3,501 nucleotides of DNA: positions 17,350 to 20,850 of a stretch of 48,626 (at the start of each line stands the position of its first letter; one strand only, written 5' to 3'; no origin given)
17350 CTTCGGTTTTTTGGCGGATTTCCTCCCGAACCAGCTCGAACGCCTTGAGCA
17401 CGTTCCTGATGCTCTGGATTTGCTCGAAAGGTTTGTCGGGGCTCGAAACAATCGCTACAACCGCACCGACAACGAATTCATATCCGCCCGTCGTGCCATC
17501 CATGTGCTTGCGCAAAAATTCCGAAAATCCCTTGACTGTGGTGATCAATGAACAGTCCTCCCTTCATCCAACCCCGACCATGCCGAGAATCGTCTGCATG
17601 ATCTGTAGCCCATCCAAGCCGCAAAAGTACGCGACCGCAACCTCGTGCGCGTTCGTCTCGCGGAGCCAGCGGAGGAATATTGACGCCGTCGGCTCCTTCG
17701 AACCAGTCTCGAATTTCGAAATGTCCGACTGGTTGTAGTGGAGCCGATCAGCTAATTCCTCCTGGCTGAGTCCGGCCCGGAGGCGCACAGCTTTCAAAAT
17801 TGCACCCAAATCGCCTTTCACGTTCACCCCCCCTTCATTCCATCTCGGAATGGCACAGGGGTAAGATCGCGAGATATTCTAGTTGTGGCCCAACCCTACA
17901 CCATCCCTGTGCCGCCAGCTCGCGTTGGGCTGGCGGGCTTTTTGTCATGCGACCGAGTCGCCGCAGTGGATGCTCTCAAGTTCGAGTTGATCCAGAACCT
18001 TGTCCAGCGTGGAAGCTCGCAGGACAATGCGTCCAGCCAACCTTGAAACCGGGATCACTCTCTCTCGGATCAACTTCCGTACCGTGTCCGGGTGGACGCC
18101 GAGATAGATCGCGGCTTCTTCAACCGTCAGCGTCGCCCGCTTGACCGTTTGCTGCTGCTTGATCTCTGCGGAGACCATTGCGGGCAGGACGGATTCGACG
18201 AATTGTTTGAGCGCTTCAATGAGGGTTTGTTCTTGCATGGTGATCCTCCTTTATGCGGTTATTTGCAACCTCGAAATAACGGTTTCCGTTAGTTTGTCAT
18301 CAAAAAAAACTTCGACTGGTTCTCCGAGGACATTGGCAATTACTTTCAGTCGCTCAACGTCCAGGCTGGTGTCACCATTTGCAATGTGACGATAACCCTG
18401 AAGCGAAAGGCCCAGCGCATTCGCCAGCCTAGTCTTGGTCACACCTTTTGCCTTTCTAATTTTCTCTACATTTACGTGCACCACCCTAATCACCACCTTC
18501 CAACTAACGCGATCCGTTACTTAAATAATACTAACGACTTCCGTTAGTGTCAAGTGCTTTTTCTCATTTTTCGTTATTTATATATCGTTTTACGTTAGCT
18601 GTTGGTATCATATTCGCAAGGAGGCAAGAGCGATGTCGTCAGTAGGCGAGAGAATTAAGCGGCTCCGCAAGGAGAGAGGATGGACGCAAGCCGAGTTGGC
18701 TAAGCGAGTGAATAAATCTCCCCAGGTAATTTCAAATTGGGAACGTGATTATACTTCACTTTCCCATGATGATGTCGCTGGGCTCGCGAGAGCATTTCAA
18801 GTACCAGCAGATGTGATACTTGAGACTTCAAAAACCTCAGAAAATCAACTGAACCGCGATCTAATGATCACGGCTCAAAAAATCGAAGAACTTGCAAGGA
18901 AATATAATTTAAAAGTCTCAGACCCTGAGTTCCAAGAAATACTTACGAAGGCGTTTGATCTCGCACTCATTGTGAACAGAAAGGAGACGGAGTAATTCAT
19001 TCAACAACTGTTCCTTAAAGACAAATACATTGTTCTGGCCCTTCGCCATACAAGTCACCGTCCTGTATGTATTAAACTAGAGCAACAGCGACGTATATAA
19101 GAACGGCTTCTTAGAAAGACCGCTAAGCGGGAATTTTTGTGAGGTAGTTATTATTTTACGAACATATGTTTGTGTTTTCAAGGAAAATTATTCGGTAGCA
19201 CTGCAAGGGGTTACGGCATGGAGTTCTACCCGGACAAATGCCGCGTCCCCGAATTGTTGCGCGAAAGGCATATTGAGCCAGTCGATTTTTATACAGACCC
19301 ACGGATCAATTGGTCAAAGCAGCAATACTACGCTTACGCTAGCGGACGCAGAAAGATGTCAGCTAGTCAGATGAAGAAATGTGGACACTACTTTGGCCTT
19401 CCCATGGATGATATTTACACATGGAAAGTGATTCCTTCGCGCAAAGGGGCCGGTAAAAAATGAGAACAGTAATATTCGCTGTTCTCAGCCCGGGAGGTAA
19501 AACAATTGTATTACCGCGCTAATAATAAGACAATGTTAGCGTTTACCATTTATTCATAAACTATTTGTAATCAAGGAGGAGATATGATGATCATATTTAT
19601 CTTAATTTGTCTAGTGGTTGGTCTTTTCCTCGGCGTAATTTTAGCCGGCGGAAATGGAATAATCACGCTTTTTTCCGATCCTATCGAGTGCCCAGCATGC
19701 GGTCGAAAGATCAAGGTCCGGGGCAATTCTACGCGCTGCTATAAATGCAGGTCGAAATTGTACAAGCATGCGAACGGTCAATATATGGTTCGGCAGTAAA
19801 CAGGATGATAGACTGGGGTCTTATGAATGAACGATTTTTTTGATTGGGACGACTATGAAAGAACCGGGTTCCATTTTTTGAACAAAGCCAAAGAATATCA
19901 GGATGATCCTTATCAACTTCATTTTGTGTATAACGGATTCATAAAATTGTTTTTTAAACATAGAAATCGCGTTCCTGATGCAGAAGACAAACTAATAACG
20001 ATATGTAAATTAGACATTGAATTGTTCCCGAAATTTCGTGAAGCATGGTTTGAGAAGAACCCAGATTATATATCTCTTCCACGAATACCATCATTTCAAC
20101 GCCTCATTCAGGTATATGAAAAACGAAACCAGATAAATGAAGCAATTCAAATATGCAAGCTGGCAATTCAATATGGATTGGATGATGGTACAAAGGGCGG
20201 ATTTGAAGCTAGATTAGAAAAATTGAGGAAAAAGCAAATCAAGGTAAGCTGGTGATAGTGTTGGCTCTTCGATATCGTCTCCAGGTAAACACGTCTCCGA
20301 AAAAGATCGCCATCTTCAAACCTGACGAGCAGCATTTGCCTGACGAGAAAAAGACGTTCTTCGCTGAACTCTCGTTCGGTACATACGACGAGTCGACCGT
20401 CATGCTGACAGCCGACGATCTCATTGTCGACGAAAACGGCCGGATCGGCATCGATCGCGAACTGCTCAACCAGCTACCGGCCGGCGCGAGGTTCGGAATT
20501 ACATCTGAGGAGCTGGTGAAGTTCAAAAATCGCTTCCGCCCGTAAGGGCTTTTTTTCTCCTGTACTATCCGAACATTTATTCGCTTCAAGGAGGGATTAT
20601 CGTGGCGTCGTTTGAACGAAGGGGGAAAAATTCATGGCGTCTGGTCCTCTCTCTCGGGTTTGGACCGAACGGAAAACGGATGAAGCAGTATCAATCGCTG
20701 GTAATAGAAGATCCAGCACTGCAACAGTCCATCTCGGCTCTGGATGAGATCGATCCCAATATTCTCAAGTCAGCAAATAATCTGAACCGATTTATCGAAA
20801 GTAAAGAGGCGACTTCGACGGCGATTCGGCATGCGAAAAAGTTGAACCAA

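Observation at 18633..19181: LexA-boxed near-consensus promoter downstream of cI fires antisense through a non-cleavable repressor gene toward the lytic operon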

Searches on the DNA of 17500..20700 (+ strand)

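Call 6: search_dna_similar(query=window:17500-20700:+, collection=phages, mode=near, max_rows=20)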
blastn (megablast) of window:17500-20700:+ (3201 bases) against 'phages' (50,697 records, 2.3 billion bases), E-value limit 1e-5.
No match.

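Call 72: search_rna_families(source=window, start=18400, end=19600, threshold=evalue, max_evalue=1)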
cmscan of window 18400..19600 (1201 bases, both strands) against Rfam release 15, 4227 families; matches with E-value up to 1: 1.
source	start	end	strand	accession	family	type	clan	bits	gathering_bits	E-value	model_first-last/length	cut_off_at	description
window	18762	18854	+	RF01514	Afu_513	Gene; snRNA; snoRNA; CD-box;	-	16.8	48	0.58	1-103/103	no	A. fumigatus snoRNA Afu_513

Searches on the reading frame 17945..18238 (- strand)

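Call 7: search_protein_families(library=pfam, proteins=[window:17945-18238:-], max_evalue=0.1)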
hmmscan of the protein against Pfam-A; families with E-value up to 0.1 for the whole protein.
window:17945-18238:- (97 aa): 6 families
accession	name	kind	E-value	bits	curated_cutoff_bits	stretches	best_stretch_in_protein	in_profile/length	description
PF12728.13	HTH_17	-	2.4e-10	40.9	27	1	37-84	2-49/51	Helix-turn-helix domain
PF13384.12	HTH_23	-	0.0059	16.8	24.6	1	37-58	18-39/50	Homeodomain-like domain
PF00376.29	MerR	-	0.0087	16.3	28.2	1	38-70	1-34/38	MerR family regulatory protein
PF21531.3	Rv2175c_wHTH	-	0.059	13.8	27.1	0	35-61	14-40/57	DNA-binding protein Rv2175c, wHTH domain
PF08281.18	Sigma70_r4_2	-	0.068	13.3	25.7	0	37-58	27-48/54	Sigma-70, region 4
PF08220.18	HTH_DeoR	-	0.076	13.2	21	0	33-55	11-33/57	DeoR-like helix-turn-helix domain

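Call 82: search_protein_families(library=phrogs, proteins=[window:17945-18238:-], max_evalue=0.001)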
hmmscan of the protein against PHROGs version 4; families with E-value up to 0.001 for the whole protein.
window:17945-18238:- (97 aa): 3 families
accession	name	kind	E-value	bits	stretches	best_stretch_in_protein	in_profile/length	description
phrog_66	-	integration and excision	1.5e-06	29.1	1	23-85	80-143/412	excisionase and transcriptional regulator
phrog_7338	-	unknown function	4.7e-05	24.6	1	9-83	2-78/87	-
phrog_28156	-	unknown function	0.00068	20.7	1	33-72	6-45/156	-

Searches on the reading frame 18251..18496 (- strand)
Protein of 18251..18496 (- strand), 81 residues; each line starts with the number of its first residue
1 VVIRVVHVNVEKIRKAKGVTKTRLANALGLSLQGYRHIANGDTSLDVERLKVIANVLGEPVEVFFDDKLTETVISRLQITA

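Call 7: search_protein_families(library=pfam, proteins=[window:18251-18496:-], max_evalue=0.1)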
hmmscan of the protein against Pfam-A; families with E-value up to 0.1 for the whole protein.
window:18251-18496:- (81 aa): 6 families
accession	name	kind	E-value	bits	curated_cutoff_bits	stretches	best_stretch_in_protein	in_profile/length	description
PF01381.28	HTH_3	-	6.4e-11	42.6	23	1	11-63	2-54/55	Helix-turn-helix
PF13560.12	HTH_31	-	3.2e-05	24.6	27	1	13-61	9-58/64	Helix-turn-helix domain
PF13443.12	HTH_26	-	0.0028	18.3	22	1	10-58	2-51/63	Cro/C1-type HTH DNA-binding domain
PF08667.16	BetR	-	0.0052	17.3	21.6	1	9-66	13-70/148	BetR domain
PF12844.13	HTH_19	-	0.01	16.2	30.2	1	10-60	4-54/64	Helix-turn-helix domain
PF13693.12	HTH_35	-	0.028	14.8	25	1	16-68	13-62/75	Winged helix-turn-helix DNA-binding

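Call 82: search_protein_families(library=phrogs, proteins=[window:18251-18496:-], max_evalue=0.001)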
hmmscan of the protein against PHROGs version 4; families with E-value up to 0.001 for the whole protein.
window:18251-18496:- (81 aa): 9 families
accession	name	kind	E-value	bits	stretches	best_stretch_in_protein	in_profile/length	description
phrog_3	-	transcription regulation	1.7e-08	35.7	1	9-72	92-154/430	transcriptional repressor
phrog_8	-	transcription regulation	1.3e-07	32.4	1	11-62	82-133/346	transcriptional regulator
phrog_2439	-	transcription regulation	1.5e-06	28.3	1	10-70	12-71/367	transcriptional regulator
phrog_4583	-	transcription regulation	6.6e-06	27.1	1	14-71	19-76/81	transcriptional repressor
phrog_4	-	transcription regulation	0.00011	22.4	1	11-70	142-197/400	transcriptional repressor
phrog_2328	-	transcription regulation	0.00018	22.3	1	11-62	21-72/128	transcriptional repressor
phrog_2967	-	transcription regulation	0.00019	22.1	1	9-58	14-63/225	transcriptional regulator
phrog_5823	-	transcription regulation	0.00071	19.8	1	9-65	10-67/404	transcriptional regulator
phrog_1373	-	transcription regulation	0.00094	20.2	1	11-65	69-123/166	transcriptional regulator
